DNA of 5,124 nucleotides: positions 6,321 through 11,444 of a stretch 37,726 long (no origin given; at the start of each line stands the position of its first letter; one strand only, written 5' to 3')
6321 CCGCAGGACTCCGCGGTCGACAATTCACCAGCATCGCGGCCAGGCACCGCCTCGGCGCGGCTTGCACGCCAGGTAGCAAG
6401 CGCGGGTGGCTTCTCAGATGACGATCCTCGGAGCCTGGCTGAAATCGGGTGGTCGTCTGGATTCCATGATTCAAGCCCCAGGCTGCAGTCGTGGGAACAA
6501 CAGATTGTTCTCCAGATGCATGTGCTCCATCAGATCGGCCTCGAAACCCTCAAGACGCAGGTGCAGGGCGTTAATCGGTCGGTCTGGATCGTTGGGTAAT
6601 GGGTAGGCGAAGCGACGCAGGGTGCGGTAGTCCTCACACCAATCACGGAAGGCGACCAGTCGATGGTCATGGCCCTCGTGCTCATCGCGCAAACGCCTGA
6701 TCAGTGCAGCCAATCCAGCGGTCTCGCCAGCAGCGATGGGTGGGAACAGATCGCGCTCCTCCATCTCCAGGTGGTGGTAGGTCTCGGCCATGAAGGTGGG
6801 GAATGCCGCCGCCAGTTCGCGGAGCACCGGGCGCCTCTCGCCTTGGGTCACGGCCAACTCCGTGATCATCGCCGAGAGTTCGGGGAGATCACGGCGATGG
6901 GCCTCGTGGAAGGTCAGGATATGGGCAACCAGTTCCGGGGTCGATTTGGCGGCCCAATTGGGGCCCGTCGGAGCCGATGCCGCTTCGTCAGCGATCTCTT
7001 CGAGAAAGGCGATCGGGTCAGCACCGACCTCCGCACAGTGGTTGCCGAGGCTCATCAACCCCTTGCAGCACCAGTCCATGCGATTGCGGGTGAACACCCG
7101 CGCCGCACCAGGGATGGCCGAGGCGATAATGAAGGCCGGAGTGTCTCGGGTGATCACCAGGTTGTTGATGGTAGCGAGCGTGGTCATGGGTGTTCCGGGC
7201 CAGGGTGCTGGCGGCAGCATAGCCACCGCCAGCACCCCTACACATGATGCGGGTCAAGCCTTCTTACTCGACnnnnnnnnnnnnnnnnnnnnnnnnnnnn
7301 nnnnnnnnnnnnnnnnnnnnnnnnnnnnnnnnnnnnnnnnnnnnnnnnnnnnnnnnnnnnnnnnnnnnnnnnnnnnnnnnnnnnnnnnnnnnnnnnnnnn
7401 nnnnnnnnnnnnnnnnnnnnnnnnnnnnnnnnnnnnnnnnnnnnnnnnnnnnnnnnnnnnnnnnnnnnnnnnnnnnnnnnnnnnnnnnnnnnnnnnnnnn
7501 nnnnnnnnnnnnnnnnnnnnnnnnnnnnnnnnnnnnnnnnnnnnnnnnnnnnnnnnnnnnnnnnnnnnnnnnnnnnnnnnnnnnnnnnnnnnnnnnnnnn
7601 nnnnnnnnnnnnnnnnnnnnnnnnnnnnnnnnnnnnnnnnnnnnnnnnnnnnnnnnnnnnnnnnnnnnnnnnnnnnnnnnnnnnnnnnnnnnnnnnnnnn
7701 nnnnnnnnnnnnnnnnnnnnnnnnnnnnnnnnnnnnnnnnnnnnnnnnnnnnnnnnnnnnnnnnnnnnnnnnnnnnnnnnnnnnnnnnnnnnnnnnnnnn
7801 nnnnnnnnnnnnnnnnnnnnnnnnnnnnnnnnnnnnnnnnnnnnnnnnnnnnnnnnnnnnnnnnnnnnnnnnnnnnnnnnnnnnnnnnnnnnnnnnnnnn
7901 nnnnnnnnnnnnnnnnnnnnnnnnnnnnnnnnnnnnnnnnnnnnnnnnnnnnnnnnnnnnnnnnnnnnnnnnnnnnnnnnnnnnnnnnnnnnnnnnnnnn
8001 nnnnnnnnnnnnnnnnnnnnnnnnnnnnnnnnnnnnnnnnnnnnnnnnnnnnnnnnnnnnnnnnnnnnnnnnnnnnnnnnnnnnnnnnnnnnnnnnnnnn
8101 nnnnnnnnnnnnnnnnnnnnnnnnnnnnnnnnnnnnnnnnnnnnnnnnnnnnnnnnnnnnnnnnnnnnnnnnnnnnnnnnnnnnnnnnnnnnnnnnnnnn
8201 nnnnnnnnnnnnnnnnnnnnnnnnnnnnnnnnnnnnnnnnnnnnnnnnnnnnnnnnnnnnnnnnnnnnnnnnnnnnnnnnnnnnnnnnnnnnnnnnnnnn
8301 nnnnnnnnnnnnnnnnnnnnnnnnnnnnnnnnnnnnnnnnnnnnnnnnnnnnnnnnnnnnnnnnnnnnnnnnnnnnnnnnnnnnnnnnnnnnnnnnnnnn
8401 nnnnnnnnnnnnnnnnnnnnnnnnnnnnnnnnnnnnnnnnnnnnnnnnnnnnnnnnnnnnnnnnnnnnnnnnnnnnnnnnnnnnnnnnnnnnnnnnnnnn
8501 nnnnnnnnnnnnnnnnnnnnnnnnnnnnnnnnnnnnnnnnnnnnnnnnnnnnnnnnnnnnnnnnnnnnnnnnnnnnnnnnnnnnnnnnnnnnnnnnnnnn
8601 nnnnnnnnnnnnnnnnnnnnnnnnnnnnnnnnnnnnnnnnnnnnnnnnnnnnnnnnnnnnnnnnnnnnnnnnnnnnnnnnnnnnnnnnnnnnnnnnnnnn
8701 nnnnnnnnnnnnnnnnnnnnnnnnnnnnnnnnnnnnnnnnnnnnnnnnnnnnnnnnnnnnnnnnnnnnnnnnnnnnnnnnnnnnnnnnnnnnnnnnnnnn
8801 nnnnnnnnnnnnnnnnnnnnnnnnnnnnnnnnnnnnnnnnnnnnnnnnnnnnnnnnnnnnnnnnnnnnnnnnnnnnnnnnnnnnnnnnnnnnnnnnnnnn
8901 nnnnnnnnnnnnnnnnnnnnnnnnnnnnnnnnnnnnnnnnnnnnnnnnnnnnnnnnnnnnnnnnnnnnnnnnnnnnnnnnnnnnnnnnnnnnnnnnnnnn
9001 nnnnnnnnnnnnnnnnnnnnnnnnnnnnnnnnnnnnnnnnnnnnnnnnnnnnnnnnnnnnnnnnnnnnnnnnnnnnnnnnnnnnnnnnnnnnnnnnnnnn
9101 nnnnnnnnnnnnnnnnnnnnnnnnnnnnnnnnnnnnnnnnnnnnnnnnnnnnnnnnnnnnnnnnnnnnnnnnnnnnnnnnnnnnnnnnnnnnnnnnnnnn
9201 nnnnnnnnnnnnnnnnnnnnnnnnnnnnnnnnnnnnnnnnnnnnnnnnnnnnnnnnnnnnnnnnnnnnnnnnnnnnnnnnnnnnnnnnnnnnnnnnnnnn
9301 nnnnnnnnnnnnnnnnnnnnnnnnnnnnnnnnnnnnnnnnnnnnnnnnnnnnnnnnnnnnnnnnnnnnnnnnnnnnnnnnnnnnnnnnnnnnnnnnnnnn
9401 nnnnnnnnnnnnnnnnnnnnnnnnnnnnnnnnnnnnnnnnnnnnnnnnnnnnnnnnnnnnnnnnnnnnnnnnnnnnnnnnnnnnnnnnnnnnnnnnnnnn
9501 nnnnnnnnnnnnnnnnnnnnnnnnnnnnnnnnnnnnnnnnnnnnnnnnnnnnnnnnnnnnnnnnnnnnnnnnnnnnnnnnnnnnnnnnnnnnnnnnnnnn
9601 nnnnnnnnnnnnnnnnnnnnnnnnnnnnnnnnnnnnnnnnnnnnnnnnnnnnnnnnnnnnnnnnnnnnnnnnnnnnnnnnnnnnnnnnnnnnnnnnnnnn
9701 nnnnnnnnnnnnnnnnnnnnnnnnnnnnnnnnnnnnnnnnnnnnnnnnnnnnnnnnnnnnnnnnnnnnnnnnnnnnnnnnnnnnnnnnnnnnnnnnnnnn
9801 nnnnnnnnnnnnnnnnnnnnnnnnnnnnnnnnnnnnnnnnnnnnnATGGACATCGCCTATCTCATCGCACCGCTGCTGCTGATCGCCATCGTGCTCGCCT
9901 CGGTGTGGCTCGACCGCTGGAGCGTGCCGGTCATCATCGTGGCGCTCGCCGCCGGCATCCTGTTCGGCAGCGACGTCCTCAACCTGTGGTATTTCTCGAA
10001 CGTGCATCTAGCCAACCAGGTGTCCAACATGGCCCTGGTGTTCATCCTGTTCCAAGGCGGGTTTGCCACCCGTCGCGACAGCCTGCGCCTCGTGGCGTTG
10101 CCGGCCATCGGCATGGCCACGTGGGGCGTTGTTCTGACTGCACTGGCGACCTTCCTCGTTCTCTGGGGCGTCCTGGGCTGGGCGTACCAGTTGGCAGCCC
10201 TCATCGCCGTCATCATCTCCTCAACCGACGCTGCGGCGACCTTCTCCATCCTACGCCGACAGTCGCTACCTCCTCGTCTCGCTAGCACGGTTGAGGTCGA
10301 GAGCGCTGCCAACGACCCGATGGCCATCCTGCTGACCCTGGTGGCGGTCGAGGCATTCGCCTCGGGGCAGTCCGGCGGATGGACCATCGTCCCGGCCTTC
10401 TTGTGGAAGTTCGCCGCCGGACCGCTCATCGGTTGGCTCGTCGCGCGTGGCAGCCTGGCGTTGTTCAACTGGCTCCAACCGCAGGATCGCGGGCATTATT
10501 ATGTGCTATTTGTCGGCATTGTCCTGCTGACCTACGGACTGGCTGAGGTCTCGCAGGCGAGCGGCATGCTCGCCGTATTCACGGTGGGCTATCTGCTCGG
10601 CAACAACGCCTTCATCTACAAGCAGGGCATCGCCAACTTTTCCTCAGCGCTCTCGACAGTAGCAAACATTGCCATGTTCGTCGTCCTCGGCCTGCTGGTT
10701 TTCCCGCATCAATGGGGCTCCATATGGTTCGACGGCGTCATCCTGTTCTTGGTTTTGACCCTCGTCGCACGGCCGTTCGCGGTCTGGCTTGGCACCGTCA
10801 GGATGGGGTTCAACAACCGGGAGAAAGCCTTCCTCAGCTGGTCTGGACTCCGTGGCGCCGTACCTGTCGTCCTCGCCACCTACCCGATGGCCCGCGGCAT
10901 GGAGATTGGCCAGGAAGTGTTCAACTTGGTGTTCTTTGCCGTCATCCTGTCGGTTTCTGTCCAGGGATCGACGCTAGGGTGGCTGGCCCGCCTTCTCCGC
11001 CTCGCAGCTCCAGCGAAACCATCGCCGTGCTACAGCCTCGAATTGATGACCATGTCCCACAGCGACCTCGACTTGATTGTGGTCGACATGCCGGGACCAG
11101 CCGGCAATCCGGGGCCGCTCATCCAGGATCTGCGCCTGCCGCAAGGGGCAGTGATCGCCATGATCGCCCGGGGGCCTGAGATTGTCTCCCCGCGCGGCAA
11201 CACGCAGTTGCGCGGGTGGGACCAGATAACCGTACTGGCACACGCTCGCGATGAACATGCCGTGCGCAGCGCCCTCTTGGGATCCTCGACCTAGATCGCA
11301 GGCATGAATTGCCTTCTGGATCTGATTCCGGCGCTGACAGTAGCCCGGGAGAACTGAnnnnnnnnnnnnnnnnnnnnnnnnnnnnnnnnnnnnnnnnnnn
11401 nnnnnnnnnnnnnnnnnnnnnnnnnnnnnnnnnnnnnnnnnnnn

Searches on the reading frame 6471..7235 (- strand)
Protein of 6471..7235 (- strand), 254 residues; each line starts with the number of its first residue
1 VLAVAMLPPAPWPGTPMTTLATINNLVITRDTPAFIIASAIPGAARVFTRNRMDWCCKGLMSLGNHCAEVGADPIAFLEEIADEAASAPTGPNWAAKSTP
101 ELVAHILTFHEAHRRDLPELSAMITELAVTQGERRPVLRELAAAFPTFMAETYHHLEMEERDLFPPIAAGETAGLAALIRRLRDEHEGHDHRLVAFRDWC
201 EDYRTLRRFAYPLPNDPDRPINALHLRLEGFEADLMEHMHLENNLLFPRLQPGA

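Call 25: search_protein_families(library=pfam, proteins=[window:6471-7235:-], max_evalue=0.0001)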
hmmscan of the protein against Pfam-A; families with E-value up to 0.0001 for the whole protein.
window:6471-7235:- (254 aa): 2 families
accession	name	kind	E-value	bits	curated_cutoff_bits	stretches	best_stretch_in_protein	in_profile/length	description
PF01814.28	Hemerythrin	-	6.6e-17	62.6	25.3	1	103-250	3-127/127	Hemerythrin HHE cation binding domain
PF04405.19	ScdA_N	-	9.3e-10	38.5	32.5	1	37-83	8-54/56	Domain of Unknown function (DUF542)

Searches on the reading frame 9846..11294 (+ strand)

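Call 25: search_protein_families(library=pfam, proteins=[window:9846-11294:+], max_evalue=0.0001)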
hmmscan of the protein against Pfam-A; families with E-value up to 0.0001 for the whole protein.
window:9846-11294:+ (482 aa): 2 families
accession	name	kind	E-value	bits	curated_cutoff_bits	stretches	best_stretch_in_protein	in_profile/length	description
PF00999.27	Na_H_Exchanger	-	2.1e-50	172.1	26.2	1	13-381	3-373/375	Sodium/hydrogen exchanger, transmembrane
PF02080.26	TrkA_C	-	6.7e-07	29.6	27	1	426-476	17-69/71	TrkA-C domain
